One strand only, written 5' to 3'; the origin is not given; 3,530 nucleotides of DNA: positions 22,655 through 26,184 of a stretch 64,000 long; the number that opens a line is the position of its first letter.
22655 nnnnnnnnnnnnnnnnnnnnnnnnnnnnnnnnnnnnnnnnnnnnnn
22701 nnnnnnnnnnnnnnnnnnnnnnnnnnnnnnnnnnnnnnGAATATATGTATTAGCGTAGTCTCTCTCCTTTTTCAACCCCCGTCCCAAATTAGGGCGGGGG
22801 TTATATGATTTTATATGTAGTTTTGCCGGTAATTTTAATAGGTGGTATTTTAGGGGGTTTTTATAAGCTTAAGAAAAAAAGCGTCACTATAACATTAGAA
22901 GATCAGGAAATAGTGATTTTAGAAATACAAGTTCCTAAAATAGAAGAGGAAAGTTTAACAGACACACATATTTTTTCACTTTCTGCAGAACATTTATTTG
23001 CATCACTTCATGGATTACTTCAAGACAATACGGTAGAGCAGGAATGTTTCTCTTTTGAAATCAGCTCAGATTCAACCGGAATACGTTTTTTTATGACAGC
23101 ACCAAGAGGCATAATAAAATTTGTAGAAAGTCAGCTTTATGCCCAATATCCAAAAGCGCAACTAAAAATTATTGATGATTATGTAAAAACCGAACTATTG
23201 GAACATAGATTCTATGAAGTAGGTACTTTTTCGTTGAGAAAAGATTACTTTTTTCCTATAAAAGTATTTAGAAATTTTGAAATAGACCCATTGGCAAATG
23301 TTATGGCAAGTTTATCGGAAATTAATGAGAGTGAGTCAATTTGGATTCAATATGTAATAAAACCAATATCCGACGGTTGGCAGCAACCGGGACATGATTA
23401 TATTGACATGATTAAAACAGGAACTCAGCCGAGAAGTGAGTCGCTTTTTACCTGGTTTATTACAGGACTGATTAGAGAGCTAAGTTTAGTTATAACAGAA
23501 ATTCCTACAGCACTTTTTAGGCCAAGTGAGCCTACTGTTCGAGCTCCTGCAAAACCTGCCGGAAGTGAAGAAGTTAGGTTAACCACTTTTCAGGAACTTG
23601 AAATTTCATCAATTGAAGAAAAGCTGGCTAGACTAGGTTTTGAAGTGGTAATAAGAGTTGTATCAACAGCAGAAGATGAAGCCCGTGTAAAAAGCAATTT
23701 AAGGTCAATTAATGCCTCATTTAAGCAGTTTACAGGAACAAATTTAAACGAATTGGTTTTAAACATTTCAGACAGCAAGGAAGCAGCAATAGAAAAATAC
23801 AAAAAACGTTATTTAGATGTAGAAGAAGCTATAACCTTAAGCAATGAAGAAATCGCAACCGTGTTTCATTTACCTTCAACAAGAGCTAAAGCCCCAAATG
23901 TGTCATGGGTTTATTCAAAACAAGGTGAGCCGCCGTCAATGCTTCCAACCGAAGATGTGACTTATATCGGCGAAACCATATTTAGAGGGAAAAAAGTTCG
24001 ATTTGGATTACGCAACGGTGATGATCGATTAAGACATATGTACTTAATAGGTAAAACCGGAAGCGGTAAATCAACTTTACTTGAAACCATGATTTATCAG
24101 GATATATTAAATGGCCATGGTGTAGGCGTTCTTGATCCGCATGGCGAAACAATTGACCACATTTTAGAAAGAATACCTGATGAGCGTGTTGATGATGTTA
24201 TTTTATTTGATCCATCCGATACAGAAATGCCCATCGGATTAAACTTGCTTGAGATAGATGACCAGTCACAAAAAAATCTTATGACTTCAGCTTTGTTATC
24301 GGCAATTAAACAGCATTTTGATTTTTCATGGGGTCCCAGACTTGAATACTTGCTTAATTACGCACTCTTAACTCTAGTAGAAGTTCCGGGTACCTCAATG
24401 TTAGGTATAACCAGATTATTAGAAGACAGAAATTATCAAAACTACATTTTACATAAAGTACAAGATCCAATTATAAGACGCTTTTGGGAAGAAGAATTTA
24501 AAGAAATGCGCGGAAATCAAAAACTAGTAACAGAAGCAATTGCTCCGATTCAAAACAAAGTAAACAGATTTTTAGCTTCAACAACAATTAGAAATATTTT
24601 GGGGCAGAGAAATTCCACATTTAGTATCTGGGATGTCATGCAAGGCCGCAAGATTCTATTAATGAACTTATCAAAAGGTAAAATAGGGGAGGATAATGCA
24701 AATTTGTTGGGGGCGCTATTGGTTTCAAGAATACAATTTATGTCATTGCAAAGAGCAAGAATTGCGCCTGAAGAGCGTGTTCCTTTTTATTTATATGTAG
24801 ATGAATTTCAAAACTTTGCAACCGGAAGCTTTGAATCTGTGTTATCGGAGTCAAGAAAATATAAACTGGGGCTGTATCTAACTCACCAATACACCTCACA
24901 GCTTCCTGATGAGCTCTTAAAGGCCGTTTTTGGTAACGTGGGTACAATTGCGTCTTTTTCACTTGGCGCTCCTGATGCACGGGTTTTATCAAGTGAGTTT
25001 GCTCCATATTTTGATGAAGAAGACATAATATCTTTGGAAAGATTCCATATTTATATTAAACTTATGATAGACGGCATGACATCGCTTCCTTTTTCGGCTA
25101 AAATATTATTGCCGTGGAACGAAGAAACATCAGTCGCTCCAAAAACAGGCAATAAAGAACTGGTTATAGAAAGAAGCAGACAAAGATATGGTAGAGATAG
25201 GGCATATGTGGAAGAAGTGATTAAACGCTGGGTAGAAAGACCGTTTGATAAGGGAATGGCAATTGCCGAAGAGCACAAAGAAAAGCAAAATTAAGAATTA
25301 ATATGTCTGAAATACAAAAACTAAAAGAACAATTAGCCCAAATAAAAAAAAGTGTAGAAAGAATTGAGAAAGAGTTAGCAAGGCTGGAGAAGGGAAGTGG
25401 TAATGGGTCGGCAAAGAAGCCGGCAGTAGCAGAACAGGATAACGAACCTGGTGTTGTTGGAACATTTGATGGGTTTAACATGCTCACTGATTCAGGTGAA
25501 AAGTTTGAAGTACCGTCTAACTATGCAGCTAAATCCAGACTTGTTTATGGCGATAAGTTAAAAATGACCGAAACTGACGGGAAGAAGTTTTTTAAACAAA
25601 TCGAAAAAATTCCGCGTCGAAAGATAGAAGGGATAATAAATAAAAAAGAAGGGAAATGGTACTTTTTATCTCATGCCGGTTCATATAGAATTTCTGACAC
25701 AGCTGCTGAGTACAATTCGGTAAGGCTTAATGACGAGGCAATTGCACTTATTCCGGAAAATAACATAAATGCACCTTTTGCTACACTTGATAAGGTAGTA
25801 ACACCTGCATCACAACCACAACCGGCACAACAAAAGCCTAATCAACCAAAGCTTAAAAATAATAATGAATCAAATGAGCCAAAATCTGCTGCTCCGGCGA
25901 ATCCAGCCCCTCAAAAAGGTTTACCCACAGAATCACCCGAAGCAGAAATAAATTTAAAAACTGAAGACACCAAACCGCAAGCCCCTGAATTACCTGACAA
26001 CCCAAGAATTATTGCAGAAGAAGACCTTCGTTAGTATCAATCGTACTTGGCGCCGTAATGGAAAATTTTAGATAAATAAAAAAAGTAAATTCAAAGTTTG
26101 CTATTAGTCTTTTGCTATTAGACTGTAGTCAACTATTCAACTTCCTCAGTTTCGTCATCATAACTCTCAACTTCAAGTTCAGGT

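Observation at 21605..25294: LCP-family envelope protein followed by an 829-aa membrane-anchored FtsK/HerA/VirD4-like ATPase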

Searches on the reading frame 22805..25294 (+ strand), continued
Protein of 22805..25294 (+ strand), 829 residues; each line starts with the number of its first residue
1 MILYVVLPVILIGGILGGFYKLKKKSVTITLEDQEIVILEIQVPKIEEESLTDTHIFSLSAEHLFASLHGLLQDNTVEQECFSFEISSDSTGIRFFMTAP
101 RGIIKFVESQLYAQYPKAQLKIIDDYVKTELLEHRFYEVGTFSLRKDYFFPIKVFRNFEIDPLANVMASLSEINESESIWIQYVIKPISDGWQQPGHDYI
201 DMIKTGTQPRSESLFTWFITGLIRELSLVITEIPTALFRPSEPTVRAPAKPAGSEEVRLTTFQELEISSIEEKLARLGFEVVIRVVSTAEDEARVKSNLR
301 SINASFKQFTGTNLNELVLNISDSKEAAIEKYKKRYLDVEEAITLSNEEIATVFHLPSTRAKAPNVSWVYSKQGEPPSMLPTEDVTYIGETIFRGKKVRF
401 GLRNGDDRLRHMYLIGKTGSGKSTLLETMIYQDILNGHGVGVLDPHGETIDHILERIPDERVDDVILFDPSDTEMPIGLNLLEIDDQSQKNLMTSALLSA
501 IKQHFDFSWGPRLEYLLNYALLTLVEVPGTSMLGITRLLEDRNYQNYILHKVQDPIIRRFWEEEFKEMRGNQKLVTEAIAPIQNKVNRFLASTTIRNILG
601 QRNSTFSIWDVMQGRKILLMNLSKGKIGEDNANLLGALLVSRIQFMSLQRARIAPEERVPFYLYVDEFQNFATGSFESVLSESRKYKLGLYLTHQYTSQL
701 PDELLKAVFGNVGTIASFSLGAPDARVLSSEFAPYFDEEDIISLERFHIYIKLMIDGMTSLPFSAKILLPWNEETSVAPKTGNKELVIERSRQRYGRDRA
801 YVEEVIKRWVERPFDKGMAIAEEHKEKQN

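Call 86: get_annotated_region(hit=H6, flank=4000)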
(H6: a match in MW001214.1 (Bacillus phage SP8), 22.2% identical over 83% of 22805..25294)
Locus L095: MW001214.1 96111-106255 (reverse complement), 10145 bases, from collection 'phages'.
description: Bacillus phage SP8, complete genome.
organism: Bacillus phage SP8 (NCBI taxid 2770327)
taxonomy: Viruses; Duplodnaviria; Heunggongvirae; Uroviricota; Caudoviricetes; Herelleviridae; Spounavirinae; Okubovirus
host: Bacillus subtilis Marburg strain; source: soil from grassy area at UCLA; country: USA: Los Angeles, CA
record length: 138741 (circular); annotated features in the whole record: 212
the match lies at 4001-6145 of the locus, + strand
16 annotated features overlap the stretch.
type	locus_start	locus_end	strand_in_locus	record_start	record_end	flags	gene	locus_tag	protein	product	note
CDS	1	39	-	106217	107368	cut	-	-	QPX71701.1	thymidylate synthase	-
CDS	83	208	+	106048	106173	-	-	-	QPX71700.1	hypothetical protein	-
CDS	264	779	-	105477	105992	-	-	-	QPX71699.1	hypothetical protein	-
CDS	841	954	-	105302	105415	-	-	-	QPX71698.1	hypothetical protein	-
CDS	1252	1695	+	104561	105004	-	-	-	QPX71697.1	hypothetical protein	-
CDS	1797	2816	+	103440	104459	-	-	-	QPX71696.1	hypothetical protein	-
CDS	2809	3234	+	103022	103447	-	-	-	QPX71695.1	hypothetical protein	-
CDS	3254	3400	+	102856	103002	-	-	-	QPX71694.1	hypothetical protein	-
CDS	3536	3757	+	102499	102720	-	-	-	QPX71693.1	hypothetical protein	-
CDS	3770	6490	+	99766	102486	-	-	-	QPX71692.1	type IV secretory pathway VirD4 component-like protein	similar to Type IV secretory pathway VirD4 components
CDS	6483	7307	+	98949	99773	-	-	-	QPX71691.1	hypothetical protein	-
CDS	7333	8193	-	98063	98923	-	-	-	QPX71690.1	hypothetical protein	-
CDS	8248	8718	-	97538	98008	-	-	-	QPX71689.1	hypothetical protein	-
CDS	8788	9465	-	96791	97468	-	-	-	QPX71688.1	hypothetical protein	-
CDS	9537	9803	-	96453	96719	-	-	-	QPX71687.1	hypothetical protein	-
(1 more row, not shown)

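Call 88: search_protein_families(library=pfam, proteins=[L092:5974-8631:+, L092:8646-9530:+, L093:6650-9085:+, L093:9173-10165:+, L092:11751-14129:+, L095:3770-6487:+], max_evalue=0.001)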
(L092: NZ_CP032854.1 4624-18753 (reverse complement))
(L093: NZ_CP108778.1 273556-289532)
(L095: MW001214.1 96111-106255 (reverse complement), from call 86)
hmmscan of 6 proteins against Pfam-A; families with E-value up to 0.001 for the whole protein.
L092:5974-8631:+ (886 aa): 1 family
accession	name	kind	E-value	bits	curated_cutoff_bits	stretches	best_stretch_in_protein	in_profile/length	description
PF01935.23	DUF87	-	1.3e-09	38.9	23.2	1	332-580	8-217/220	Helicase HerA, central domain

L092:8646-9530:+ (295 aa): 1 family
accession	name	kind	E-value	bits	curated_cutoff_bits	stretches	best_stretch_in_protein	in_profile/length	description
PF13814.12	Replic_Relax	-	1.2e-10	42.2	25.3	1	16-214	4-183/191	Replication-relaxation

L093:6650-9085:+ (812 aa): 7 families
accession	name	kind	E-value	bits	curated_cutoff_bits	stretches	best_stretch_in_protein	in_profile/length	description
PF02534.20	T4SS-DNA_transf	-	2.4e-10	40.3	20.1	1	415-494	37-114/468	Type IV secretory system Conjugative DNA transfer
PF10412.15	TrwB_AAD_bind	-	2.1e-09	37.2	20.5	1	415-484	9-72/387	Type IV secretion-system coupling protein DNA-binding domain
PF01935.23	DUF87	-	1.3e-06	29.2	23.2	1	421-484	23-83/220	Helicase HerA, central domain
PF13401.12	AAA_22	-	1.8e-06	28.8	27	0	419-459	3-43/130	AAA domain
PF12696.13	TraG-D_C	-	1.3e-05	25.6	22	1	673-740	4-72/126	TraM recognition site of TraD and TraG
PF01580.24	FtsK_SpoIIIE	-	0.00022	21.2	24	1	418-443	36-61/221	FtsK/SpoIIIE family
PF25199.1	nSTAND_NTPase5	-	0.00093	19.5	34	0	417-480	37-101/145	Novel STAND NTPase 5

L093:9173-10165:+ (331 aa): 1 family
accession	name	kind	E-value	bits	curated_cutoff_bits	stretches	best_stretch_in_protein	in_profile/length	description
PF13814.12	Replic_Relax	-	2.7e-36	125.9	25.3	1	24-206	2-178/191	Replication-relaxation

L092:11751-14129:+ (793 aa): 2 families
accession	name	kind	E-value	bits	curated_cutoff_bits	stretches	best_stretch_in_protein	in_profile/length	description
PF12846.13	AAA_10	-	6.4e-107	358.2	27.5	1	457-793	2-338/362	AAA-like domain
PF19044.6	P-loop_TraG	-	7.2e-05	22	25.8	0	478-746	31-300/413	TraG P-loop domain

L095:3770-6487:+ (906 aa): 4 families
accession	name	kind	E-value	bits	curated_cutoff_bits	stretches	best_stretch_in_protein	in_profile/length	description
PF20720.3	nSTAND3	-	7.2e-06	26.2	27.2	1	418-451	21-54/155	Novel STAND NTPase 3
PF13401.12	AAA_22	-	0.00035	21.3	27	0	418-473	9-64/130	AAA domain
PF01695.23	IstB_IS21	-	0.00055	19.9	24.1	0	402-452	85-130/238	IstB-like ATP binding protein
PF06745.19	ATPase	-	0.00062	19.6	26.6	0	419-446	24-52/231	KaiC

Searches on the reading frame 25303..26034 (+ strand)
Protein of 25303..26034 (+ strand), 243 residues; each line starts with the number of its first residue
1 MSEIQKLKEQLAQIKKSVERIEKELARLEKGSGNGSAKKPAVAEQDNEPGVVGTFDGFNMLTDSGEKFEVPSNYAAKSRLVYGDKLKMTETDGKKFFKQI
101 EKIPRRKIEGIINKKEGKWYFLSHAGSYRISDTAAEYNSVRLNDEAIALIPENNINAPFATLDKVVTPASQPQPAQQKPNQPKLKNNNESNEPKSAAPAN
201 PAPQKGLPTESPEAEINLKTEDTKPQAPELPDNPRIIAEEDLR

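Call 3: search_protein_families(library=pfam, proteins=[window:25303-26034:+], max_evalue=0.01)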
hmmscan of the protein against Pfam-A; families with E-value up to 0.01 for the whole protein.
window:25303-26034:+ (243 aa): 0 families

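Call 4: search_protein_families(library=ncbifam, proteins=[window:25303-26034:+], max_evalue=0.01)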
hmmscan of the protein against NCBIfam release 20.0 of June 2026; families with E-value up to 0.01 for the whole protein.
window:25303-26034:+ (243 aa): 0 families

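Call 38: search_protein_families(library=pfam, proteins=[window:25303-26034:+], max_evalue=0.1)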
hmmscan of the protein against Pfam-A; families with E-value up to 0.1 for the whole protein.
window:25303-26034:+ (243 aa): 3 families
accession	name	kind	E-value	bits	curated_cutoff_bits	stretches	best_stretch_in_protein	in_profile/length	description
PF15188.11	CCDC-167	-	0.018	15.8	27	1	1-28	3-30/84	Coiled-coil domain-containing protein 167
PF22709.1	Mu_Gam-Sipho_Gp157-TOTE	-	0.031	14.6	27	1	3-28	7-32/63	Mu Gam/Sipho_Gp157-like domain of the TOTE conflict systems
PF03980.19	Nnf1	-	0.081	13.7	23.7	0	141-201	17-76/110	Nnf1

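Call 45: search_solved_structures(query=A3, max_evalue=10)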
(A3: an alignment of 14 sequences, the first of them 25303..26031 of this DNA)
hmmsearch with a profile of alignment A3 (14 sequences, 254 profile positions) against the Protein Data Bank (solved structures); distinct sequences matched with E-value up to 10: 3.
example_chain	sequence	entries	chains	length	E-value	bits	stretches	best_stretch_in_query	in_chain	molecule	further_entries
2yny_A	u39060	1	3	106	0.22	14.5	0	14-47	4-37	GENERAL CONTROL PROTEIN GCN4, PUTATIVE INNER MEMBRANE PROTEIN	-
2yo2_A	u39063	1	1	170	0.71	12.9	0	14-47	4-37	GENERAL CONTROL PROTEIN GCN4, PUTATIVE INNER MEMBRANE PROTEIN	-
2wpr_A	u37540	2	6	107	2.8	10.9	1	14-48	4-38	TRIMERIC AUTOTRANSPORTER ADHESIN FRAGMENT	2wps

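Call 79: search_protein_families(library=padloc, proteins=[window:25303-26034:+], max_evalue=0.01)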
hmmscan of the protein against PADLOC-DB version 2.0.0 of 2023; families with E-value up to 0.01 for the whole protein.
window:25303-26034:+ (243 aa): 0 families

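Call 80: search_protein_families(library=phrogs, proteins=[window:25303-26034:+], max_evalue=0.01)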
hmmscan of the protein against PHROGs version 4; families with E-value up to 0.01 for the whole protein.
window:25303-26034:+ (243 aa): 0 families

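Call 89: search_protein_families(library=pfam, alignment_id=A3, max_evalue=5)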
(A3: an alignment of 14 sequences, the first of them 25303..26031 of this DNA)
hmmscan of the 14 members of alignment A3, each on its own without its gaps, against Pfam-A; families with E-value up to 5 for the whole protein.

A. member 1, window:25303-26031:+ (243 aa): 6 families
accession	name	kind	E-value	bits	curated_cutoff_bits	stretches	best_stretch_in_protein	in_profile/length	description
PF15188.11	CCDC-167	-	0.018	15.8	27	1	1-28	3-30/84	Coiled-coil domain-containing protein 167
PF22709.1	Mu_Gam-Sipho_Gp157-TOTE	-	0.031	14.6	27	1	3-28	7-32/63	Mu Gam/Sipho_Gp157-like domain of the TOTE conflict systems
PF03980.19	Nnf1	-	0.081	13.7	23.7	1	141-201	17-76/110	Nnf1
PF13851.11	GAS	-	0.12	12.2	32.3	1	3-31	27-55/200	Growth-arrest specific micro-tubule binding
PF03285.20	Paralemmin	-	0.57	10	27.3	1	10-47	62-99/333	Paralemmin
PF10046.14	BLOC1_2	-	0.77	10.6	33.4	1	2-30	51-79/96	Biogenesis of lysosome-related organelles complex-1 subunit 2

B. families by the number of members that match (of 14 scanned): 24 families
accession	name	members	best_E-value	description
PF16567.10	CagD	1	0.0033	Pathogenicity island component CagD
PF09372.15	PRANC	1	0.0068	PRANC domain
PF13783.11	DUF4177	1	0.0085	Domain of unknown function (DUF4177)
PF01486.22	K-box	1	0.013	K-box region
PF15188.11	CCDC-167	1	0.018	Coiled-coil domain-containing protein 167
PF12329.13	TMF_DNA_bd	1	0.018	TATA element modulatory factor 1 DNA binding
PF08181.16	DegQ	1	0.018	DegQ (SacQ) family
PF05085.17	DUF685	1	0.02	Protein of unknown function (DUF685)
PF10655.14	DUF2482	1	0.028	Hypothetical protein of unknown function (DUF2482)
PF22709.1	Mu_Gam-Sipho_Gp157-TOTE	1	0.031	Mu Gam/Sipho_Gp157-like domain of the TOTE conflict systems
PF03931.21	Skp1_POZ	1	0.031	Skp1 family, tetramerisation domain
PF05458.17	Siva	1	0.036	Cd27 binding protein (Siva)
PF22092.2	T26-6p_Ig-like_dom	1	0.046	T26-6p, immunoglobulin-like domain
PF24164.1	TMP_N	1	0.062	Tape measure protein N-terminal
PF08605.16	Rad9_Rad53_bind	1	0.066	Fungal Rad9-like Rad53-binding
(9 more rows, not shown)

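Call 90: find_homologous_proteins(query=A3, max_evalue=0.001)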
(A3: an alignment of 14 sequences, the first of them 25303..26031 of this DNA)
Query A3 (14 sequences) (243 aa, profile of the alignment): 143 proteins with E <= 0.001 among 8000 candidates; the best 120 are listed.
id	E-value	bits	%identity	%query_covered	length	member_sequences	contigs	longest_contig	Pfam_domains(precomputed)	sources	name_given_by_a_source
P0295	2.6e-90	321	48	70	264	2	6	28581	-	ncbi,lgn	-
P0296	2.4e-88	314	47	69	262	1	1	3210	-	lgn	-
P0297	1.5e-86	308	57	53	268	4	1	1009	-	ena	-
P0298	5.5e-86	307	53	55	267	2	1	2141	-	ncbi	-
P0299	2.2e-85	305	60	48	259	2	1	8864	-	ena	-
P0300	2.8e-85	304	47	72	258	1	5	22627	-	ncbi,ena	-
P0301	1.4e-84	302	58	48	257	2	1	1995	-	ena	-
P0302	7.2e-84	300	57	49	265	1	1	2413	-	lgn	-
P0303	2.8e-83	298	44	67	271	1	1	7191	-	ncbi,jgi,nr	ncbi:hypothetical protein K0B04_03945 [Patescibacteria group bacterium]|nr:hypothetical protein [Pat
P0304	3.0e-83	298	60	48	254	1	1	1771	-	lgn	-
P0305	3.7e-83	297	58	48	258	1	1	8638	-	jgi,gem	-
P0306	1.1e-81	292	58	49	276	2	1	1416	-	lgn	-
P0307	2.1e-81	292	44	67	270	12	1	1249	-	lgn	-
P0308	2.4e-81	291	61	48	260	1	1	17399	-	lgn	-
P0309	3.5e-81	291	60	50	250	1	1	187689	-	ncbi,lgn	-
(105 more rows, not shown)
